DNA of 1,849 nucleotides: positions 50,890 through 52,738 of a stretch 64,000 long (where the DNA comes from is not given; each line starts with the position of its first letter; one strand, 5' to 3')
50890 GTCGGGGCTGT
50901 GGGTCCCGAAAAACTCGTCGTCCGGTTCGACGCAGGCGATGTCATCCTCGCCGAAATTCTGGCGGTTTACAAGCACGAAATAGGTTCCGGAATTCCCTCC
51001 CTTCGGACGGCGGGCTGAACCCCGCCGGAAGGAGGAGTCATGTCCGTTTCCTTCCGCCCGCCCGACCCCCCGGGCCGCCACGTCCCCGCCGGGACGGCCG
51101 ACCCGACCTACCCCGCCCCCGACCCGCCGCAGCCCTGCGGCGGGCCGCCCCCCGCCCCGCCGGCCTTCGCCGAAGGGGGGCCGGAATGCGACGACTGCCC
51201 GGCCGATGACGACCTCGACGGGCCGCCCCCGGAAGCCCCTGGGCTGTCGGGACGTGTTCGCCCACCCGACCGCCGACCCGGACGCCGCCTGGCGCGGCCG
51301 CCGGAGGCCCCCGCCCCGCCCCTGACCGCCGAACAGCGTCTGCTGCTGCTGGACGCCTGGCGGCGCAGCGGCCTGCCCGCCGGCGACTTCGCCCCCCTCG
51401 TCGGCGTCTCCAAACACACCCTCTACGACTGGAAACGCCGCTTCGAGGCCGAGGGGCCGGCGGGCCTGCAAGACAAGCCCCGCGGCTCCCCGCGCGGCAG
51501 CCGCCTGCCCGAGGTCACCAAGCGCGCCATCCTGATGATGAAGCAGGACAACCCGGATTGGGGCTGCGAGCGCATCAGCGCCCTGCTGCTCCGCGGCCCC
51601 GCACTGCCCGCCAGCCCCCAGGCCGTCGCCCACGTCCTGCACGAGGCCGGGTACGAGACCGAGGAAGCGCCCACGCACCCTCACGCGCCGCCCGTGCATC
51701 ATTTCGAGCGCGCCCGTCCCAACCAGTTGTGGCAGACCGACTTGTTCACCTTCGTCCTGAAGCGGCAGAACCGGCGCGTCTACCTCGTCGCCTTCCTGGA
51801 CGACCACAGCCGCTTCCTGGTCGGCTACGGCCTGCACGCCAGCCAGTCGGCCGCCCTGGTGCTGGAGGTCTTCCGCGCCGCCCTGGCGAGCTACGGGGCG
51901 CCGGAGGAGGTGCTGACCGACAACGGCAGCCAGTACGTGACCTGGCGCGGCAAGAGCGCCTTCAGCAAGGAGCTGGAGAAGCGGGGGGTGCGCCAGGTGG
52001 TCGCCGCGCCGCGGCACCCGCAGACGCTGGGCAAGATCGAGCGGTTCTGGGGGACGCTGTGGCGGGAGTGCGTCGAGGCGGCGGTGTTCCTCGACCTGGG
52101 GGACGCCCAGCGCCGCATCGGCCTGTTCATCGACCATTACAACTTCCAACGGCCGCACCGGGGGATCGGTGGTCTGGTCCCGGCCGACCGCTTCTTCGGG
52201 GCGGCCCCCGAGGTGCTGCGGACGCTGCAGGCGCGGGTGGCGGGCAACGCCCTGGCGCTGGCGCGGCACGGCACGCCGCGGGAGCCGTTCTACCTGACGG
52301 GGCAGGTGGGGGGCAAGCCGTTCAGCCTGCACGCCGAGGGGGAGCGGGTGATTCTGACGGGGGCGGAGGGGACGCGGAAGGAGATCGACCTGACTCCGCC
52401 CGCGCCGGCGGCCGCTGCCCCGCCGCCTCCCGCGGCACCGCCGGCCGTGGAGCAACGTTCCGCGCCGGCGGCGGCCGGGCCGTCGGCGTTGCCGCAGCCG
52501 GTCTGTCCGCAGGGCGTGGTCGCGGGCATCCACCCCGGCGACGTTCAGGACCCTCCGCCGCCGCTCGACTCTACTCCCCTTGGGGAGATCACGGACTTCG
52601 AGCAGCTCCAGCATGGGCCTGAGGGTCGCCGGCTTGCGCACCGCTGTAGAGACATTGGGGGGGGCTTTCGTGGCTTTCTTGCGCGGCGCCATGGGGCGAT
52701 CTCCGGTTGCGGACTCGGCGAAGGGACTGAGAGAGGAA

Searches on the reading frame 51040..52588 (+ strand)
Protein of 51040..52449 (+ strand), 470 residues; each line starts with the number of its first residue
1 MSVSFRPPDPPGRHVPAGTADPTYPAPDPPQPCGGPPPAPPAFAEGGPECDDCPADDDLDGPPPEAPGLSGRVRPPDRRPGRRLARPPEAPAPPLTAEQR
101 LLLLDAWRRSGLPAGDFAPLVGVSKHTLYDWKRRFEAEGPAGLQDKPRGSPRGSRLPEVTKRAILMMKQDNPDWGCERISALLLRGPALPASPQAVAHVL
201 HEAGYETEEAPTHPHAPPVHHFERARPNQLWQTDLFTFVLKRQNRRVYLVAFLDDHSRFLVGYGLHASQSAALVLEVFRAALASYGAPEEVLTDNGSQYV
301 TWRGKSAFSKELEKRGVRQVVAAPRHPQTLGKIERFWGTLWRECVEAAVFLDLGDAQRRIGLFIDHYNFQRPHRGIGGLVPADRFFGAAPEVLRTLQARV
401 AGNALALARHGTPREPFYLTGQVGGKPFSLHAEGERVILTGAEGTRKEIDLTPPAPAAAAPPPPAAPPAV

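Call 24: find_homologous_proteins(query=window:51040-52449:+, max_evalue=1e-30)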
Query window:51040-52449:+ (470 aa): 4317 proteins with E <= 1e-30 among 8000 candidates; the best 120 are listed.
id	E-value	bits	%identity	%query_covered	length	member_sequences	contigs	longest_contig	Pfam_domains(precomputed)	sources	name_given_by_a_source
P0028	1.7e-229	780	76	96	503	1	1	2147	PF00665.33,PF13384.13,PF13551.13,PF13518.13,PF13683.13,PF13565.13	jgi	jgi:transposase InsO family protein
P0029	6.5e-229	779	91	76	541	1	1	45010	PF00665.33,PF13384.13,PF13551.13,PF13518.13,PF13683.13,PF24764.2,PF13565.13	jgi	jgi:transposase InsO family protein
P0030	2.3e-228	777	79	96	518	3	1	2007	PF00665.33,PF13384.13,PF13551.13,PF13518.13,PF13683.13,PF24764.2,PF13565.13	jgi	-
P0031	1.9e-226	770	84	85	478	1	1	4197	PF00665.33,PF13384.13,PF13551.13,PF13518.13,PF13683.13,PF24764.2,PF13565.13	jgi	jgi:transposase InsO family protein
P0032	4.6e-225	766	85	82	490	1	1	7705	PF00665.33,PF13384.13,PF13551.13,PF13518.13,PF13683.13,PF24764.2,PF13565.13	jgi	jgi:transposase InsO family protein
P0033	1.1e-223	761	86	80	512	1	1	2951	PF00665.33,PF13384.13,PF13551.13,PF13518.13,PF13683.13,PF24764.2,PF13565.13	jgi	jgi:transposase InsO family protein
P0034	7.3e-221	752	82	84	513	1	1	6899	PF00665.33,PF13551.13,PF13518.13,PF13683.13,PF24764.2,PF13565.13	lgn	-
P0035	6.3e-220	749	87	77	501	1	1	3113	PF00665.33,PF13551.13,PF13518.13,PF13683.13,PF24764.2,PF13565.13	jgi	jgi:transposase InsO family protein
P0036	8.1e-220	749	86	81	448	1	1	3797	PF00665.33,PF13384.13,PF13551.13,PF13518.13,PF13683.13,PF24764.2,PF13565.13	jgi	jgi:transposase InsO family protein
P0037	7.4e-219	745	83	82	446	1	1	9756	PF00665.33,PF13384.13,PF13551.13,PF13518.13,PF13683.13,PF24764.2,PF13565.13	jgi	jgi:transposase InsO family protein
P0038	1.6e-217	741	83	79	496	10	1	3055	PF00665.33,PF13384.13,PF13551.13,PF13518.13,PF13683.13,PF24764.2,PF13565.13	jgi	jgi:transposase InsO family protein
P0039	4.2e-217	740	84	81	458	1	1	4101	PF00665.33,PF13384.13,PF13551.13,PF13518.13,PF13683.13,PF13565.13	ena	-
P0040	4.5e-217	740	81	83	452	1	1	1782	PF00665.33,PF13518.13,PF13683.13,PF24764.2,PF13565.13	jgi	jgi:transposase InsO family protein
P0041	3.8e-216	736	84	79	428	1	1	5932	PF00665.33,PF13384.13,PF13551.13,PF13518.13,PF13683.13,PF24764.2,PF13565.13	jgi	jgi:transposase InsO family protein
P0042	1.1e-214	732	85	79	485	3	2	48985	PF00665.33,PF13384.13,PF13551.13,PF13518.13,PF13683.13,PF24764.2,PF13565.13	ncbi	-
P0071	1.4e-208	711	82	80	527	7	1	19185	PF00665.33,PF13551.13,PF13518.13,PF13683.13,PF13565.13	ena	-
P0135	2.3e-205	701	78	79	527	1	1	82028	PF00665.33,PF13384.13,PF13551.13,PF13518.13,PF13683.13,PF24764.2,PF13565.13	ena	-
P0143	4.7e-205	700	69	95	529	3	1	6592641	PF00665.33,PF13384.13,PF13551.13,PF13518.13,PF13683.13,PF24764.2,PF13565.13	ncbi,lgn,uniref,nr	ncbi:DDE-type integrase/transposase/recombinase [Telmatocola sphagniphila]|uniref:DDE-type integrase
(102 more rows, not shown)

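Call 25: find_related_loci(query=window:51300-52449:+, collection=metagenome_contigs, flank=4000)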
Query window:51300-52449:+ (383 aa) in metagenome_contigs; peptide patterns used: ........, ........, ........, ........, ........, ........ (x = any residue, [..] = any of these).
600 stretches matched a pattern (row limit reached: there are more); 6 encode a relative of the query (tblastn E <= 1e-3); 6 distinct loci.
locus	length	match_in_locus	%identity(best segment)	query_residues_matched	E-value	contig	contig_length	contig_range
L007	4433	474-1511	53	20-365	6e-53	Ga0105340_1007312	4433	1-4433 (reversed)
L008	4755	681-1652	46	9-333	5e-48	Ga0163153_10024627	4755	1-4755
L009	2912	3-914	54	48-351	2e-47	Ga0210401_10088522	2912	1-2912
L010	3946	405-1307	63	8-308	2e-47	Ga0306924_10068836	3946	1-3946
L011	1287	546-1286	64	8-254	1e-40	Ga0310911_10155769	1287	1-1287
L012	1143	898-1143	65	7-88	1e-12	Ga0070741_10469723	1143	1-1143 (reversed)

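Call 27: find_encoding_contigs(protein=P0029, flank=4000)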
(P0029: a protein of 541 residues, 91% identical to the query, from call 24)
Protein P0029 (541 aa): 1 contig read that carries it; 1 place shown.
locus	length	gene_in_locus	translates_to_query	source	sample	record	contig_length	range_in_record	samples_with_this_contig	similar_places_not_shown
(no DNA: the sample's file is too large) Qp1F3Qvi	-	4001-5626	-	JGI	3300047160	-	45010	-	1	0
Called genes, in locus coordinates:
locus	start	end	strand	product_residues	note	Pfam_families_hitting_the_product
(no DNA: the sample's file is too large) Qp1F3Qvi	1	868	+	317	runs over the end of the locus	PF25023:TEN_YD-shell (weak)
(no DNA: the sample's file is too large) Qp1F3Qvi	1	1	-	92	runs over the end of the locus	-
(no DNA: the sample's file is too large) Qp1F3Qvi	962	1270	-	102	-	-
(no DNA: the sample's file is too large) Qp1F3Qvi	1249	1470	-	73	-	-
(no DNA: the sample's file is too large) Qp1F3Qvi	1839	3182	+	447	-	PF25023:TEN_YD-shell (weak)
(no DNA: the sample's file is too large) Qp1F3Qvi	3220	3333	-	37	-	-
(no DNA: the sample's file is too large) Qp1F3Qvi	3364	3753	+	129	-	-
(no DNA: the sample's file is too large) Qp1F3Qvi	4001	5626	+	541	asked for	PF13384:HTH_23 (weak), PF13518:HTH_28, PF13551:HTH_29, PF13565:HTH_32, PF00665:rve, PF24764:rva_4 (weak), PF13683:rve_3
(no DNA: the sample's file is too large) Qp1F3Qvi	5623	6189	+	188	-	-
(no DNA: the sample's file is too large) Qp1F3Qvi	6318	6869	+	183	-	PF13518:HTH_28 (faint)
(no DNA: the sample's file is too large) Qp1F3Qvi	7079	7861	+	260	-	PF00665:rve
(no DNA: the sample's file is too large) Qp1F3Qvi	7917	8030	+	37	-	-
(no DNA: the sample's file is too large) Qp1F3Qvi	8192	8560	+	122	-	PF00589:Phage_integrase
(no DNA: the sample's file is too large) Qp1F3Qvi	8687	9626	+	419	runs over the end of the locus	PF25023:TEN_YD-shell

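Call 28: find_encoding_contigs(protein=P0143, flank=3000, max_places=10)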
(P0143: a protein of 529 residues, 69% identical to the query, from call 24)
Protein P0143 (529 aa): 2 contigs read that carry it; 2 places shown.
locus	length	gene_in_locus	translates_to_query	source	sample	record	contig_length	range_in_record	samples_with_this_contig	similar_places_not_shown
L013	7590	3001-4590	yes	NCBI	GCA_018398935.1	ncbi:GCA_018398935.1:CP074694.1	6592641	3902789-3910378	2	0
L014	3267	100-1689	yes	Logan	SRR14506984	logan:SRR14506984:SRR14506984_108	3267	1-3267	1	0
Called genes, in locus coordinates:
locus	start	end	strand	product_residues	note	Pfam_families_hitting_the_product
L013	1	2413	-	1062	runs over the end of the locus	PF13524:Glyco_trans_1_2, PF13181:TPR_8 (faint), PF13374:TPR_10 (faint), PF13424:TPR_12 (faint), PF00535:Glycos_transf_2, PF10111:Glyco_tranf_2_2 (weak), PF13641:Glyco_tranf_2_3, PF00535:Glycos_transf_2, +8 more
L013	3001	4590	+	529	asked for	PF13384:HTH_23 (faint), PF13518:HTH_28 (weak), PF13551:HTH_29 (weak), PF13565:HTH_32, PF00665:rve, PF24764:rva_4 (weak), PF13683:rve_3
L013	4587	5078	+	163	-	-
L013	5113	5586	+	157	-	-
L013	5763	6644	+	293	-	PF00665:rve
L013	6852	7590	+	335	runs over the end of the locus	PF13403:Hint_2 (faint), PF14890:Intein_splicing (faint), PF07591:PT-HINT (weak)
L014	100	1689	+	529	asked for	PF13384:HTH_23 (faint), PF13518:HTH_28 (weak), PF13551:HTH_29 (weak), PF13565:HTH_32, PF00665:rve, PF24764:rva_4 (weak), PF13683:rve_3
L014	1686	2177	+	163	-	-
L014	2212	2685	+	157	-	-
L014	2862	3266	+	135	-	?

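Call 32: find_encoding_contigs(protein=P0042, flank=5000)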
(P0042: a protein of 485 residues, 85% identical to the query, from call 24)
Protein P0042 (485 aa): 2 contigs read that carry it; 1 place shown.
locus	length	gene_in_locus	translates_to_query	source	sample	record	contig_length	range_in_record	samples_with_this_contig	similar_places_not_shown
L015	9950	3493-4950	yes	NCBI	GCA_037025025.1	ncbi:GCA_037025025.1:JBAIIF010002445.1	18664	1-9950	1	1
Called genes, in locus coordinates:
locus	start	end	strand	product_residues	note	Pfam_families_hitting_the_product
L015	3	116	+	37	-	?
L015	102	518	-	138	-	-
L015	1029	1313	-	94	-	-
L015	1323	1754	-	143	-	-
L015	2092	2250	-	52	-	-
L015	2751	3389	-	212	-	-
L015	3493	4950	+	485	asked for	PF13384:HTH_23 (weak), PF13518:HTH_28 (weak), PF13551:HTH_29 (faint), PF13565:HTH_32, PF24764:rva_4 (weak), PF00665:rve, PF13683:rve_3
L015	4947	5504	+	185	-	-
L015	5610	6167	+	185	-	-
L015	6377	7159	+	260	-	PF00665:rve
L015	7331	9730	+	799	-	-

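Call 33: find_encoding_contigs(protein=P0028, flank=3000)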
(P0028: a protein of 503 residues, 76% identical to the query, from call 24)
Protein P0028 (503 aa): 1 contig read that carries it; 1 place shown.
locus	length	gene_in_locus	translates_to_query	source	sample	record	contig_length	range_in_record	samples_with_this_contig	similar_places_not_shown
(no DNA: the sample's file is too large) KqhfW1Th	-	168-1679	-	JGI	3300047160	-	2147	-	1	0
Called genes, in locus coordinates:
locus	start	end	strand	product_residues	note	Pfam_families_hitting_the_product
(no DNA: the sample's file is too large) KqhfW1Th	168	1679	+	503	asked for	PF13384:HTH_23 (faint), PF13518:HTH_28, PF13551:HTH_29, PF13565:HTH_32, PF00665:rve, PF13683:rve_3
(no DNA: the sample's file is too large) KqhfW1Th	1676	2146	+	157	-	?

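Call 34: find_encoding_contigs(protein=P0032, flank=5000)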
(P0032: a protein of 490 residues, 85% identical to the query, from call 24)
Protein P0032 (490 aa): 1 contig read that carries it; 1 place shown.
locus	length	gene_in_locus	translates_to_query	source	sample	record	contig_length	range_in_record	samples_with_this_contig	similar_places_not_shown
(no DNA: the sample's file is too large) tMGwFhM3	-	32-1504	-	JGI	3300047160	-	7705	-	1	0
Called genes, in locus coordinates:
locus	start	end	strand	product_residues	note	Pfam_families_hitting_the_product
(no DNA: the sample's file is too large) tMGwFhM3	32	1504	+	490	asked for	PF13384:HTH_23 (faint), PF13518:HTH_28, PF13551:HTH_29, PF13565:HTH_32, PF24764:rva_4 (weak), PF00665:rve, PF13683:rve_3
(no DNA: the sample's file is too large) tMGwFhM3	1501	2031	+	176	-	-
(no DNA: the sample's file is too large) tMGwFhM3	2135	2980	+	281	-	-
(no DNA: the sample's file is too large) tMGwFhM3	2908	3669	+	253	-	PF00665:rve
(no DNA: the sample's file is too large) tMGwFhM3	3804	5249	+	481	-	-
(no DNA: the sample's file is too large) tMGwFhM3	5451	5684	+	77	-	PF05930:Phage_AlpA (weak), PF12728:HTH_17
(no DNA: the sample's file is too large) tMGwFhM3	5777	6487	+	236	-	-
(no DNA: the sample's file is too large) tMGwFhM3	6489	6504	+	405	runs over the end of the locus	?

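Call 51: search_protein_families(library=pfam, proteins=[L015:2754-3389:-, L015:105-518:-, L015:1326-1754:-, L015:4947-5501:+, L015:5610-6164:+, L015:6377-7156:+, L015:7331-9727:+], max_evalue=1)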
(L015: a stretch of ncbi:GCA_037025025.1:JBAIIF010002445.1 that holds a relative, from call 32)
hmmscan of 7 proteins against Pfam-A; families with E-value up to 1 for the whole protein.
L015:2754-3389:- (212 aa): 1 family
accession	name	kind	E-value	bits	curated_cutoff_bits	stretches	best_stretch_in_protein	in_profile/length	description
PF14525.12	AraC_binding_2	-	0.18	11.9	27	0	178-202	121-145/173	AraC-binding-like domain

L015:105-518:- (138 aa): 0 families

L015:1326-1754:- (143 aa): 2 families
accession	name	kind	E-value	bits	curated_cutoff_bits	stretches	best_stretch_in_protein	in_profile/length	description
PF07785.16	DUF1623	-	0.16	12.6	25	1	101-140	28-67/90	Protein of unknown function (DUF1623)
PF02043.22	Bac_chlorC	-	0.23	12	25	1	32-62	20-50/80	Bacteriochlorophyll C binding protein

L015:4947-5501:+ (185 aa): 2 families
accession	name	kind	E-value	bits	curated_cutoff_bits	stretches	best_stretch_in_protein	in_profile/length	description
PF01527.26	HTH_Tnp_1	-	0.0084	16.8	24.1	1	45-110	16-74/75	Transposase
PF19493.4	Trypco1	-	0.48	11.5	24.6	0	17-67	23-74/98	Trypsin-co-occurring domain 1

L015:5610-6164:+ (185 aa): 1 family
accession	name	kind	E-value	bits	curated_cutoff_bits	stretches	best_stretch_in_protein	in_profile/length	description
PF13518.12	HTH_28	-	6.2e-05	23.4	25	1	25-76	2-51/52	Helix-turn-helix domain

L015:6377-7156:+ (260 aa): 2 families
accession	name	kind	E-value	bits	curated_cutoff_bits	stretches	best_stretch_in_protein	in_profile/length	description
PF00665.32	rve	-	1.2e-13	51.6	32.6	1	30-128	2-102/102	Integrase core domain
PF06620.16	DUF1150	-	0.0093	16.5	25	1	71-108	29-66/76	Protein of unknown function (DUF1150)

L015:7331-9727:+ (799 aa): 0 families

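Call 64: find_encoding_contigs(protein=P0135, flank=10000)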
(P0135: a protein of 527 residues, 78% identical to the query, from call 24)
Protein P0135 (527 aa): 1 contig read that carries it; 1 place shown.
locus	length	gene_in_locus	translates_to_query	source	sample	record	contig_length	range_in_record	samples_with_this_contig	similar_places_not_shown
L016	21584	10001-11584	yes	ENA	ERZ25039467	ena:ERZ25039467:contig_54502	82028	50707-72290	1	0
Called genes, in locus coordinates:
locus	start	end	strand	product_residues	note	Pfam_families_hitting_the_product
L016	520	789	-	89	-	-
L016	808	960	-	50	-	-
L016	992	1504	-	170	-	-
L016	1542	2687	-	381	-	PF02534:T4SS-DNA_transf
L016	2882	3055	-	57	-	-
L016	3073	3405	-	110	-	-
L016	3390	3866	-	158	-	-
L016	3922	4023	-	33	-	-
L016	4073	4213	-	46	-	-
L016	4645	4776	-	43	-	-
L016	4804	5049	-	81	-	-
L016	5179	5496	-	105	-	-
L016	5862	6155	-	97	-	-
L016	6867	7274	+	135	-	-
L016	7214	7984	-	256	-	PF08281:Sigma70_r4_2, PF04545:Sigma70_r4 (weak), PF13556:HTH_30 (weak)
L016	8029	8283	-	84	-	-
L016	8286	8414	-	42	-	-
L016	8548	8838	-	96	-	-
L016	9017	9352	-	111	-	-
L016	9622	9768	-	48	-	-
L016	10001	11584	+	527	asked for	PF13384:HTH_23 (faint), PF13518:HTH_28, PF13551:HTH_29, PF13565:HTH_32, PF00665:rve, PF24764:rva_4 (weak), PF13683:rve_3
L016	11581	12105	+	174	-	-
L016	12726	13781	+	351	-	PF00665:rve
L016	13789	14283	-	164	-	-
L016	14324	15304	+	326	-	-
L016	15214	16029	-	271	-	PF00239:Resolvase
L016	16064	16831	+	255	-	-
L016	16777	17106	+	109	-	-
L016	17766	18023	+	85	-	-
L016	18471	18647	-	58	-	-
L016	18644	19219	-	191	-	-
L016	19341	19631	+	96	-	PF17871:AAA_lid_9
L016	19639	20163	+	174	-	-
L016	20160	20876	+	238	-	PF07724:AAA_2, PF07728:AAA_5 (weak)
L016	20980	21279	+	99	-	-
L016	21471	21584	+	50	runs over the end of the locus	-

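Call 65: find_encoding_contigs(protein=P0071, flank=10000)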
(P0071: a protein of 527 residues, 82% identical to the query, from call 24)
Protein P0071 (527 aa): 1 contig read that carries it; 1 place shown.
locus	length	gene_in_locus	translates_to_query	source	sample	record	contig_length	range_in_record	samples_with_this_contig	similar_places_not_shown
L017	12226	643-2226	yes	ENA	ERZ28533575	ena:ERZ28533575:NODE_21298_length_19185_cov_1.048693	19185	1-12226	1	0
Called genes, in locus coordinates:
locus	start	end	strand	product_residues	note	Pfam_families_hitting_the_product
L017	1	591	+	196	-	?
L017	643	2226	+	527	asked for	PF13518:HTH_28, PF13551:HTH_29 (weak), PF13565:HTH_32, PF00665:rve, PF13683:rve_3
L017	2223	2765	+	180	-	-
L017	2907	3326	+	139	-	PF13518:HTH_28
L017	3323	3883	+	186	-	-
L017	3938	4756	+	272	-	PF00665:rve (weak)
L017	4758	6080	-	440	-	-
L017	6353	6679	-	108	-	PF07618:DUF1580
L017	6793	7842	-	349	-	-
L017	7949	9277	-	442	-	PF00589:Phage_integrase (faint)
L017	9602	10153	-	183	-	-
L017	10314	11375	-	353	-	PF07813:LTXXQ (weak)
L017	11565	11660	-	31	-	-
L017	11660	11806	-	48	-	-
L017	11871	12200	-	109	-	-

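Call 70: search_protein_families(library=ncbifam, proteins=[L015:2754-3389:-, L015:105-554:-, window:51040-52588:+, L015:4947-5501:+, L015:5610-6164:+, L015:6377-7156:+], max_evalue=0.1)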
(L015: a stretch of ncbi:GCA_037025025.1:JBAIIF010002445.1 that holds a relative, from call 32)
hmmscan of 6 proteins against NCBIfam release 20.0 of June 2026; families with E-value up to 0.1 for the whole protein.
L015:2754-3389:- (212 aa): 1 family
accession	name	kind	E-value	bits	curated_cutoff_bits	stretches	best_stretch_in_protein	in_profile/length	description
TIGR03696.1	Rhs_assc_core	domain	0.00067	20.1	32.5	1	1-32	46-76/76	RHS repeat-associated core domain-containing protein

L015:105-554:- (150 aa): 2 families
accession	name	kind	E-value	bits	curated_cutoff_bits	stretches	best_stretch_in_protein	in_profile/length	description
TIGR03696.1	Rhs_assc_core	domain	3.1e-12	46.8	32.5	1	2-60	19-76/76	RHS repeat-associated core domain-containing protein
NF041261.1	RHS_core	equivalog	0.033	12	2000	1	6-60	1209-1261/1261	RHS element core protein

window:51040-52588:+ (516 aa): 8 families
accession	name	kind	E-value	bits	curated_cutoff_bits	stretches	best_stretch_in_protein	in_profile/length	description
NF033577.2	transpos_IS481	equivalog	3e-65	220.6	224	1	99-385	1-284/284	IS481 family transposase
NF033516.0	transpos_IS3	equivalog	8.1e-39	133.9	160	1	111-383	100-367/369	IS3 family transposase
NF033594.2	transpos_ISNCY_2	equivalog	4.5e-16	59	250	1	118-340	17-246/368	ISNCY family transposase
NF033545.0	transpos_IS630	equivalog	4.5e-14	52.6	100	1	105-222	6-126/299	IS630 family transposase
NF033546.1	transpos_IS21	equivalog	2.2e-11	43.8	160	1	110-386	7-283/294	IS21 family transposase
NF047593.1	IS66_ISAeme5_TnpA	equivalog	0.00014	22.2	28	1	104-141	10-47/79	IS66 family insertion sequence element accessory protein TnpA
NF006918.0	PRK09409.1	subfamily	0.0016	18.1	597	1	171-382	63-282/301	IS2 transposase TnpB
NF033587.1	transpos_IS6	equivalog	0.0061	16.3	125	1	221-313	61-150/202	IS6 family transposase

L015:4947-5501:+ (185 aa): 1 family
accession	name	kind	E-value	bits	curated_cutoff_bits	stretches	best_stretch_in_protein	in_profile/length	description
NF033516.0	transpos_IS3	equivalog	0.045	13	160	1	44-128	6-86/369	IS3 family transposase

L015:5610-6164:+ (185 aa): 1 family
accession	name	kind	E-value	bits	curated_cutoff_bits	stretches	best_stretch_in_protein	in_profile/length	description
NF033545.0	transpos_IS630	equivalog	0.019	14.4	100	1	27-110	3-88/299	IS630 family transposase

L015:6377-7156:+ (260 aa): 4 families
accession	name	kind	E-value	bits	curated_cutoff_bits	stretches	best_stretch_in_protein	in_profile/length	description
NF033516.0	transpos_IS3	equivalog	7.7e-17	61.6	160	1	20-148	195-331/369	IS3 family transposase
NF033577.2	transpos_IS481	equivalog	1.2e-15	57.8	224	1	3-145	95-243/284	IS481 family transposase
NF033546.1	transpos_IS21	equivalog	5.4e-08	32.7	160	1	10-173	91-265/294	IS21 family transposase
NF033594.2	transpos_ISNCY_2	equivalog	0.03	13.5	250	1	50-105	145-200/368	ISNCY family transposase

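Call 71: search_protein_families(library=padloc, proteins=[L015:2754-3389:-, L015:105-554:-], max_evalue=0.1)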
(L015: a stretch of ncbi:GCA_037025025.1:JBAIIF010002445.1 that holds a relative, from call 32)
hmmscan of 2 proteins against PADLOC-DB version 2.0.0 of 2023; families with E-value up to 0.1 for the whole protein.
L015:2754-3389:- (212 aa): 0 families

L015:105-554:- (150 aa): 0 families

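Call 86: search_dna_similar(query=window:51040-52588:+, collection=plasmids, mode=protein, max_rows=12, max_evalue=1e-40)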
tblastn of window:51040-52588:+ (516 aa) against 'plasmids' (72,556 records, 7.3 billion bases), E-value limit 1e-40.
No match.
